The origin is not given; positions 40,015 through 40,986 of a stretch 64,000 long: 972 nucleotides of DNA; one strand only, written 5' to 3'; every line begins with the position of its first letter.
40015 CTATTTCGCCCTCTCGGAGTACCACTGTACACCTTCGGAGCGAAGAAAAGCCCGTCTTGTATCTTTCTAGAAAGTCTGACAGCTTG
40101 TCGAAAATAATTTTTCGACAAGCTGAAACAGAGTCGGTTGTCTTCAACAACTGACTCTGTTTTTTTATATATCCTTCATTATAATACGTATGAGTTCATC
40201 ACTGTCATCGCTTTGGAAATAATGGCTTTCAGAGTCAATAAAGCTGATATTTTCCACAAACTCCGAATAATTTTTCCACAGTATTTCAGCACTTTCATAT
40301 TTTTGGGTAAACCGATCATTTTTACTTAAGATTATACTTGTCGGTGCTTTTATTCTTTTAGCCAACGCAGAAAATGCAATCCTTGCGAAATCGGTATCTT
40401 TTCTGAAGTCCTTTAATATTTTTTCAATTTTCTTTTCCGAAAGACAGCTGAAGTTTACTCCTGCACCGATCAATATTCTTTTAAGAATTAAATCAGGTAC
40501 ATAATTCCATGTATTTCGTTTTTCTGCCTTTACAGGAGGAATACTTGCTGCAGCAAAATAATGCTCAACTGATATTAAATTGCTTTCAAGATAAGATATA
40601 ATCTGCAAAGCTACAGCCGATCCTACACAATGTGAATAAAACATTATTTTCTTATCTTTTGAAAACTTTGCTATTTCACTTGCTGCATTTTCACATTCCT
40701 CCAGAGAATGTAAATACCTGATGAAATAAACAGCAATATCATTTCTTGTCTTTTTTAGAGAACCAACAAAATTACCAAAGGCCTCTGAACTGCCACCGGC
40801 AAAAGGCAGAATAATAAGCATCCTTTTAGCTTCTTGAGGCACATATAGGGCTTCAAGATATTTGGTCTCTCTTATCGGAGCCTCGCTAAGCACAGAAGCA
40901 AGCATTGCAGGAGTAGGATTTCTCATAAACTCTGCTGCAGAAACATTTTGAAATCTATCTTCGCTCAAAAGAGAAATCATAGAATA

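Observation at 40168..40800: Terminal thioesterase has Cys in place of the nucleophilic Ser (S-H-C-V-G), downstream of a Ser-loading module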

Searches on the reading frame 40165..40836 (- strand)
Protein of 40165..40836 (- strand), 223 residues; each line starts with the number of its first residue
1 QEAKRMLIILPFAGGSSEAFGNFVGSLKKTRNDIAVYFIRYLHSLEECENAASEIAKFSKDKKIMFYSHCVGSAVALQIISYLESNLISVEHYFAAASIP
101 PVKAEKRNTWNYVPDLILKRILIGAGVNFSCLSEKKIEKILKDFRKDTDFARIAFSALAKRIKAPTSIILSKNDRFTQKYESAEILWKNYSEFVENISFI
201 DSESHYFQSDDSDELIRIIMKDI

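Call 7: search_solved_structures(query=window:40165-40836:-, max_evalue=10, show_alignments=5)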
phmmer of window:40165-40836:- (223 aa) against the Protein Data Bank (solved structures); distinct sequences matched with E-value up to 10: 7.
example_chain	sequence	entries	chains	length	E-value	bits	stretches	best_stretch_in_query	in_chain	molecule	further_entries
6n8e_A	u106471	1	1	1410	0.011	18.8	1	157-218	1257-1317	holo-ObiF1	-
2k2q_B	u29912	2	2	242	0.013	18.4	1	4-192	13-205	Surfactin synthetase thioesterase subunit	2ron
6ba9_A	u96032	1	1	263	0.21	14.5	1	7-125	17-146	Iron aquisition yersiniabactin synthesis enzyme, YbtT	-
6vap_A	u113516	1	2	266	0.22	14.4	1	6-115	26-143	Thioesterase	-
6ba8_A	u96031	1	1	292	0.4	13.6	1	7-125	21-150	Iron aquisition yersiniabactin synthesis enzyme, YbtT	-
3flb_A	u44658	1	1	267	1.2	12.1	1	2-198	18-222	RifR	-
3fla_A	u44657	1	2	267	1.6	11.6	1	2-197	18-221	RifR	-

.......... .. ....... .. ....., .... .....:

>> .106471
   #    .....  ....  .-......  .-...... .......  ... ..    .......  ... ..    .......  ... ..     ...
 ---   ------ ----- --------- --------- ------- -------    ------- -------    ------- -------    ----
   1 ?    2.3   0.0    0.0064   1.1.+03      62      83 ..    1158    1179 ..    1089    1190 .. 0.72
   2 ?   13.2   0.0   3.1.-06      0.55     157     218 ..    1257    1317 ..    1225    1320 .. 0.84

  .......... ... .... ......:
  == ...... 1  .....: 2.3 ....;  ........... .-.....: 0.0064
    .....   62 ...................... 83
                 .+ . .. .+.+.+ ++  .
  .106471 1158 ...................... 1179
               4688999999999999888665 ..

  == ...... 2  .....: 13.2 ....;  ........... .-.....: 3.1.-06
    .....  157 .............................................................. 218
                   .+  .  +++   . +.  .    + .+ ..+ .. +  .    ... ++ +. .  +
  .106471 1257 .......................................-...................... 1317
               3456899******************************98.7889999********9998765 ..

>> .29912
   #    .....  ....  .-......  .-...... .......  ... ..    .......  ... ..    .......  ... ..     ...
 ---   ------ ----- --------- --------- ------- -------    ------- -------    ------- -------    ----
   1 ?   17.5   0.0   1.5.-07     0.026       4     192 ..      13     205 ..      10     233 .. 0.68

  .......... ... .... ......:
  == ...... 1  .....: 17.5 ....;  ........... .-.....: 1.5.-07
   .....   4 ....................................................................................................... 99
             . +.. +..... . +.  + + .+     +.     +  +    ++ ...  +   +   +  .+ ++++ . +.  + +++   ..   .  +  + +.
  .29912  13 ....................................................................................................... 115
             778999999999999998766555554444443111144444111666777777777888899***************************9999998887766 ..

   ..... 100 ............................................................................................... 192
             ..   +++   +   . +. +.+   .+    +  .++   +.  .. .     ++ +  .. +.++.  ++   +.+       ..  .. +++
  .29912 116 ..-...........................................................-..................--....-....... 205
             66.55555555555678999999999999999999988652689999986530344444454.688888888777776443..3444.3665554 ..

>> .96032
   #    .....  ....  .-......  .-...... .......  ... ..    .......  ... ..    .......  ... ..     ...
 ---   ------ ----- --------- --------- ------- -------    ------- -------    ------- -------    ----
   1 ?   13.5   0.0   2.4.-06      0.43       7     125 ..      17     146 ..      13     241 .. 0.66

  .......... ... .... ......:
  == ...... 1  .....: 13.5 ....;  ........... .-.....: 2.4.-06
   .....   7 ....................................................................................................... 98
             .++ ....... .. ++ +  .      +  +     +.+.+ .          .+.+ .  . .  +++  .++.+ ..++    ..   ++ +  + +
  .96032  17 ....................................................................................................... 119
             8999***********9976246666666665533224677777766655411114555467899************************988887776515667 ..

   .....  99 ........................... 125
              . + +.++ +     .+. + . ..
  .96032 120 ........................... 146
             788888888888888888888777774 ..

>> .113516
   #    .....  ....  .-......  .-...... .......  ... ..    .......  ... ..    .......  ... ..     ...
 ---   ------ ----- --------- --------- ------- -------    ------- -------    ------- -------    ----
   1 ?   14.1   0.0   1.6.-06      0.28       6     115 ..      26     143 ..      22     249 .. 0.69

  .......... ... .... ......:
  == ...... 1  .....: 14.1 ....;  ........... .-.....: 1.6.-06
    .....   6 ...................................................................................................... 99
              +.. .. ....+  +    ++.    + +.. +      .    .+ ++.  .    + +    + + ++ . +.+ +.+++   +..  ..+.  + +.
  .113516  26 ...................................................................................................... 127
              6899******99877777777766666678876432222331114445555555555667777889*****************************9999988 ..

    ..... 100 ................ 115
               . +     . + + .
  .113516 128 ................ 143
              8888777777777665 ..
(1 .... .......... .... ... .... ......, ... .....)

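Call 8: search_protein_families(library=ncbifam, proteins=[window:40165-40836:-], max_evalue=0.01)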
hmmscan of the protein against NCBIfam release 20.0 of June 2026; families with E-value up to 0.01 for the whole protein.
window:40165-40836:- (223 aa): 0 families

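Call 10: find_homologous_proteins(query=window:40165-40836:-)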
Query window:40165-40836:- (223 aa): 14 proteins with E <= 0.001 among 254 candidates.
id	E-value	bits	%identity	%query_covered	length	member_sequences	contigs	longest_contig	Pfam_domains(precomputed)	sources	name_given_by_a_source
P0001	4.1e-83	296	62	97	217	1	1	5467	PF00975.27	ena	-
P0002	3.6e-74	267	58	99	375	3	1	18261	PF00550.32,PF00975.27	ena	-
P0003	1.2e-64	236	52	96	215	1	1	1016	-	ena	-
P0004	4.7e-58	214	46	97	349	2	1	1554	PF00550.32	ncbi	-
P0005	2.0e-57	212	47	97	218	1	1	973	-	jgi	jgi:surfactin synthase thioesterase subunit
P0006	3.1e-56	208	46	99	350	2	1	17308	PF00975.27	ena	-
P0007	2.6e-51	192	42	99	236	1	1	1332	PF00975.27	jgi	jgi:surfactin synthase thioesterase subunit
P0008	2.2e-49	186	58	70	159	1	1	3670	-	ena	-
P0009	6.9e-48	181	41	96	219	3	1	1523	-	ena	-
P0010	7.1e-47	178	41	98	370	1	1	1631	PF00550.32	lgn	-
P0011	8.4e-36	142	37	96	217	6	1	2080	-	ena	-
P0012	2.3e-33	134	45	64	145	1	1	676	-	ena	-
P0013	1.3e-29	121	66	40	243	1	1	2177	PF00550.32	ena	-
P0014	6.8e-7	47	26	99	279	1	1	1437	PF00975.27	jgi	-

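Call 15: search_protein_representatives(protein=window:40165-40836:-)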
Query: 223 residues. Proteins with E-value up to 0.001 (for the whole library): 221; up to 1e-10: 91; up to 1e-30: 32. The best 150 are listed.
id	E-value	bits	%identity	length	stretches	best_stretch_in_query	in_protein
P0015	4.5e-70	251.9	53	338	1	5-220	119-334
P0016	2.2e-69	249.6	52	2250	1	3-222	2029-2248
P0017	6.0e-66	238.4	52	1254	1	2-219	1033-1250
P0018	1.1e-64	234.3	52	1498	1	4-223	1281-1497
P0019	2.1e-64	233.4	51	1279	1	6-221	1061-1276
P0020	9.7e-62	224.7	45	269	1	3-219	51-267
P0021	5.6e-60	218.9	46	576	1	4-221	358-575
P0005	6.2e-58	212.2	47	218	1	8-222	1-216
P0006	9.7e-57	208.3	46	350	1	2-221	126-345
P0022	5.7e-54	199.3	41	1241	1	3-219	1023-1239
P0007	8.1e-52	192.3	42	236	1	3-220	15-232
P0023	1.0e-50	188.7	42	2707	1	2-220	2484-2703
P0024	5.5e-50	186.3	40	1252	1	2-221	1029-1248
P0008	7.1e-50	185.9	58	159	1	65-220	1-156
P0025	9.2e-49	182.3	42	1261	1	4-215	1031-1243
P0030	1.9e-41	158.4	39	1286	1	2-219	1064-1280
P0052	1.4e-26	109.8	33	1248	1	4-219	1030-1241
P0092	1.6e-14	70.5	32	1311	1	5-220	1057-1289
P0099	5.2e-11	59.0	27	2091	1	4-220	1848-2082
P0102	2.4e-10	56.8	28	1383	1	6-222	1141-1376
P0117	3.1e-08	49.9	29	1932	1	6-221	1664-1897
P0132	3.5e-07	46.5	30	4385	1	8-215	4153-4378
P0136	5.0e-07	46.0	28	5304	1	6-221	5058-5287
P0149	3.4e-06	43.3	30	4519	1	6-222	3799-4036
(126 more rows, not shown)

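Call 27: find_related_loci(query=A2, collection=genome_contigs, flank=10000)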
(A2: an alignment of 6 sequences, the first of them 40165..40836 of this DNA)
Query A2 (223 aa) in genome_contigs; peptide patterns used: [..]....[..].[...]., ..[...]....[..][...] (x = any residue, [..] = any of these).
122 stretches matched a pattern; 95 encode a relative of the query (tblastn E <= 1e-3); the best 80 are kept; 80 distinct loci.
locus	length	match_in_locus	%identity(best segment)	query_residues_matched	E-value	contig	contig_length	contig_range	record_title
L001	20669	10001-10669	88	1-223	6e-132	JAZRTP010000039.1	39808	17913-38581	MAG: Acutalibacteraceae bacterium isolate T1900045341_YK20190031.MAGScoT_cleanbin_000004 SGB_6654_k141_267924, whole gen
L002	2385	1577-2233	62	1-219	1e-93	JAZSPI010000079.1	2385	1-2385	MAG: Acutalibacteraceae bacterium isolate T1900044546_TS20190012.MAGScoT_cleanbin_000031 SGB_145_k141_1605700, whole gen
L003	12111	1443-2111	57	1-223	2e-84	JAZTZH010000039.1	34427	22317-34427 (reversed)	MAG: Acutalibacteraceae bacterium isolate T1900045324_YK20190013.MAGScoT_cleanbin_000017 SGB_6414_k141_149333, whole gen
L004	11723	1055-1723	57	1-223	1e-84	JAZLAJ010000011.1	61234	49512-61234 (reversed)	MAG: Acutalibacteraceae bacterium isolate T1900045078_TC20190072.MAGScoT_cleanbin_000004 SGB_4644_k141_1843251, whole ge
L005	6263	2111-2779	57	1-223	4e-84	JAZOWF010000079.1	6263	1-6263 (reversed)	MAG: Acutalibacteraceae bacterium isolate T1900045524_YK20190218.MAGScoT_cleanbin_000012 SGB_7661_k141_1237405, whole ge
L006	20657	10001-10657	56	1-219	8e-82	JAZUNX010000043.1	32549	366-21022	MAG: Acutalibacteraceae bacterium isolate T1900044879_TS20190345.MAGScoT_cleanbin_000017 SGB_3201_k141_2546100, whole ge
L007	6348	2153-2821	58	1-223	6e-82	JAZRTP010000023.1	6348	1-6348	MAG: Acutalibacteraceae bacterium isolate T1900045341_YK20190031.MAGScoT_cleanbin_000004 SGB_6654_k141_381172, whole gen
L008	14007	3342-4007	55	1-222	1e-80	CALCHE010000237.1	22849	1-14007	MAG TPA_asm: uncultured Clostridia bacterium isolate SRR6425761_bin.138_CONCOCT_v1.1_MAG genome assembly, contig: ERZ176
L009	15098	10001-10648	56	7-222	2e-80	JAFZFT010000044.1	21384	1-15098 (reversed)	MAG: Clostridia bacterium isolate RGIG7726 Water_buffalos_Rectum-3__c105436, whole genome shotgun sequence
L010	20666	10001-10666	55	2-223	1e-79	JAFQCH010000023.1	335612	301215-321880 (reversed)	MAG: Clostridia bacterium isolate RGIG1689 Goat_Cecum-2__c472, whole genome shotgun sequence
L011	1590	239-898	54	3-222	5e-84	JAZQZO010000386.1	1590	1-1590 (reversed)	MAG: Acutalibacteraceae bacterium isolate T1900045153_TC20190147.MAGScoT_cleanbin_000036 SGB_4965_k141_1009651, whole ge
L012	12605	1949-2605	55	1-219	7e-79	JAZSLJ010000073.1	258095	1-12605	MAG: Acutalibacteraceae bacterium isolate T1900044558_TS20190024.MAGScoT_cleanbin_000019 SGB_333_k141_700031, whole geno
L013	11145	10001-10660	50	1-219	6e-77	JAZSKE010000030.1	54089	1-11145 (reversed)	MAG: Acutalibacteraceae bacterium isolate T1900044562_TS20190028.MAGScoT_cleanbin_000011 SGB_370_k141_987262, whole geno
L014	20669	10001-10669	54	1-223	1e-76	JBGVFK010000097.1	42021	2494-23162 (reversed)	MAG: Acutalibacteraceae bacterium isolate fecal_MAG_392 fecal_MAG_392_contig_0097, whole genome shotgun sequence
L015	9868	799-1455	54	1-219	2e-75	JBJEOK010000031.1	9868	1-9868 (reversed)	MAG: Acutalibacteraceae bacterium isolate LOHA14_bin.020 NODE_3343_length_9868_cov_15.163457, whole genome shotgun seque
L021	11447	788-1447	46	1-220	1e-68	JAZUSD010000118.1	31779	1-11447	MAG: Acutalibacteraceae bacterium isolate T1900044847_TS20190313.MAGScoT_cleanbin_000012 SGB_2987_k141_558092, whole gen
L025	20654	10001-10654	47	3-219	8e-65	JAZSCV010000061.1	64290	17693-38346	MAG: Acutalibacteraceae bacterium isolate T1900044602_TS20190068.MAGScoT_cleanbin_000052 SGB_708_k141_785109, whole geno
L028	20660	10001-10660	47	1-219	2e-63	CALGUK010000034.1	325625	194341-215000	MAG TPA_asm: uncultured Clostridia bacterium isolate SRR6425810_bin.30_CONCOCT_v1.1_MAG genome assembly, contig: ERZ1767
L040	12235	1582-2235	44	3-220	1e-60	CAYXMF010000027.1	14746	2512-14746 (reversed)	MAG TPA_asm: uncultured Eubacteriales bacterium isolate SRP315200_co2_421 genome assembly, contig: NODE_4658_length_1474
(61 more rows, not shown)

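Call 39: predict_structure(alignment_id=A1)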
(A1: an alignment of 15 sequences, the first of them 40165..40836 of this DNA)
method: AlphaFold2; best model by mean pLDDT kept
length: 223 residues; sequences in the alignment: 15
mean_pLDDT: 93.7   pTM: 0.91
mean pLDDT of the five models: 93.7, 92.7, 92.6, 92.4, 89.6
residues with pLDDT >= 90: 188; 70-90: 34; 50-70: 1; < 50: 0
segments of 3 or more residues with pLDDT < 50: none
pLDDT, mean of each block of 10 residues (from residue 1): 88 86 94 93 97 94 96 97 97 97 87 96 92 94 96 91 98 92 96 96 91 95 88
secondary structure, 60 per line:
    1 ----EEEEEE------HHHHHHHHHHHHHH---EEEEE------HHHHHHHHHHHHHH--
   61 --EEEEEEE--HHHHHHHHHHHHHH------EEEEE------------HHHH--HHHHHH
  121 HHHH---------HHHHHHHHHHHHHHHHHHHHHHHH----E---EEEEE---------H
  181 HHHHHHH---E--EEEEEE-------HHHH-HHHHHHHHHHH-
elements in order: E5-10 H17-30 E34-38 H45-58 E63-69 H72-85 E92-96 H109-112 H115-124 H134-157 E166-170 H180-187 E194-199 H207-210 H212-222

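Call 41: search_solved_structures(query=A2, max_evalue=1, show_alignments=3)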
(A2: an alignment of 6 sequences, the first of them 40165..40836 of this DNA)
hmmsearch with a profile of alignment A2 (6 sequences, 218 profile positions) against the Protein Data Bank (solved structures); distinct sequences matched with E-value up to 1: 14.
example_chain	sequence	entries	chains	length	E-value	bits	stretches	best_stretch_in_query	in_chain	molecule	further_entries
6n8e_A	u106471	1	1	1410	1.5e-09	40.9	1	1-212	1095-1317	holo-ObiF1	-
2k2q_B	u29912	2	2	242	9.2e-05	25.2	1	1-216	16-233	Surfactin synthetase thioesterase subunit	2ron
5ugz_A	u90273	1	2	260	0.0004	23.2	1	39-213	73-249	Putative thioesterase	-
8w2c_A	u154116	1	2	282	0.00045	23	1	6-211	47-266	Non-ribosomal peptide synthetase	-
6vap_A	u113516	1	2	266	0.0012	21.5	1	1-172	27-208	Thioesterase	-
6ba9_A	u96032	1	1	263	0.009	18.7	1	1-198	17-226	Iron aquisition yersiniabactin synthesis enzyme, YbtT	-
6ba8_A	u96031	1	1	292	0.014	18.1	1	1-197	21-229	Iron aquisition yersiniabactin synthesis enzyme, YbtT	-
8w2d_A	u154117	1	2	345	0.034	16.8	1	6-211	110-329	Non-ribosomal peptide synthetase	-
4kys_A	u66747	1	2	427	0.47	13.1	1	99-179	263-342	Thiamine pyridinylase I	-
8x6f_E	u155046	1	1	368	0.65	12.7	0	110-155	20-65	RNA polymerase sigma factor SigA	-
3q08_A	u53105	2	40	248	0.84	12.3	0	92-149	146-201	Chlorite dismutase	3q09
6fvj_A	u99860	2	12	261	0.85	12.3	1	2-95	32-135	Thioesterase | Probable thioesterase TesA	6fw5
2vxh_A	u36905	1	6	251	0.86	12.2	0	92-149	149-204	CHLORITE DISMUTASE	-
2zbk_B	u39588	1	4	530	0.92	12.2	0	102-146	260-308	Type 2 DNA topoisomerase 6 subunit B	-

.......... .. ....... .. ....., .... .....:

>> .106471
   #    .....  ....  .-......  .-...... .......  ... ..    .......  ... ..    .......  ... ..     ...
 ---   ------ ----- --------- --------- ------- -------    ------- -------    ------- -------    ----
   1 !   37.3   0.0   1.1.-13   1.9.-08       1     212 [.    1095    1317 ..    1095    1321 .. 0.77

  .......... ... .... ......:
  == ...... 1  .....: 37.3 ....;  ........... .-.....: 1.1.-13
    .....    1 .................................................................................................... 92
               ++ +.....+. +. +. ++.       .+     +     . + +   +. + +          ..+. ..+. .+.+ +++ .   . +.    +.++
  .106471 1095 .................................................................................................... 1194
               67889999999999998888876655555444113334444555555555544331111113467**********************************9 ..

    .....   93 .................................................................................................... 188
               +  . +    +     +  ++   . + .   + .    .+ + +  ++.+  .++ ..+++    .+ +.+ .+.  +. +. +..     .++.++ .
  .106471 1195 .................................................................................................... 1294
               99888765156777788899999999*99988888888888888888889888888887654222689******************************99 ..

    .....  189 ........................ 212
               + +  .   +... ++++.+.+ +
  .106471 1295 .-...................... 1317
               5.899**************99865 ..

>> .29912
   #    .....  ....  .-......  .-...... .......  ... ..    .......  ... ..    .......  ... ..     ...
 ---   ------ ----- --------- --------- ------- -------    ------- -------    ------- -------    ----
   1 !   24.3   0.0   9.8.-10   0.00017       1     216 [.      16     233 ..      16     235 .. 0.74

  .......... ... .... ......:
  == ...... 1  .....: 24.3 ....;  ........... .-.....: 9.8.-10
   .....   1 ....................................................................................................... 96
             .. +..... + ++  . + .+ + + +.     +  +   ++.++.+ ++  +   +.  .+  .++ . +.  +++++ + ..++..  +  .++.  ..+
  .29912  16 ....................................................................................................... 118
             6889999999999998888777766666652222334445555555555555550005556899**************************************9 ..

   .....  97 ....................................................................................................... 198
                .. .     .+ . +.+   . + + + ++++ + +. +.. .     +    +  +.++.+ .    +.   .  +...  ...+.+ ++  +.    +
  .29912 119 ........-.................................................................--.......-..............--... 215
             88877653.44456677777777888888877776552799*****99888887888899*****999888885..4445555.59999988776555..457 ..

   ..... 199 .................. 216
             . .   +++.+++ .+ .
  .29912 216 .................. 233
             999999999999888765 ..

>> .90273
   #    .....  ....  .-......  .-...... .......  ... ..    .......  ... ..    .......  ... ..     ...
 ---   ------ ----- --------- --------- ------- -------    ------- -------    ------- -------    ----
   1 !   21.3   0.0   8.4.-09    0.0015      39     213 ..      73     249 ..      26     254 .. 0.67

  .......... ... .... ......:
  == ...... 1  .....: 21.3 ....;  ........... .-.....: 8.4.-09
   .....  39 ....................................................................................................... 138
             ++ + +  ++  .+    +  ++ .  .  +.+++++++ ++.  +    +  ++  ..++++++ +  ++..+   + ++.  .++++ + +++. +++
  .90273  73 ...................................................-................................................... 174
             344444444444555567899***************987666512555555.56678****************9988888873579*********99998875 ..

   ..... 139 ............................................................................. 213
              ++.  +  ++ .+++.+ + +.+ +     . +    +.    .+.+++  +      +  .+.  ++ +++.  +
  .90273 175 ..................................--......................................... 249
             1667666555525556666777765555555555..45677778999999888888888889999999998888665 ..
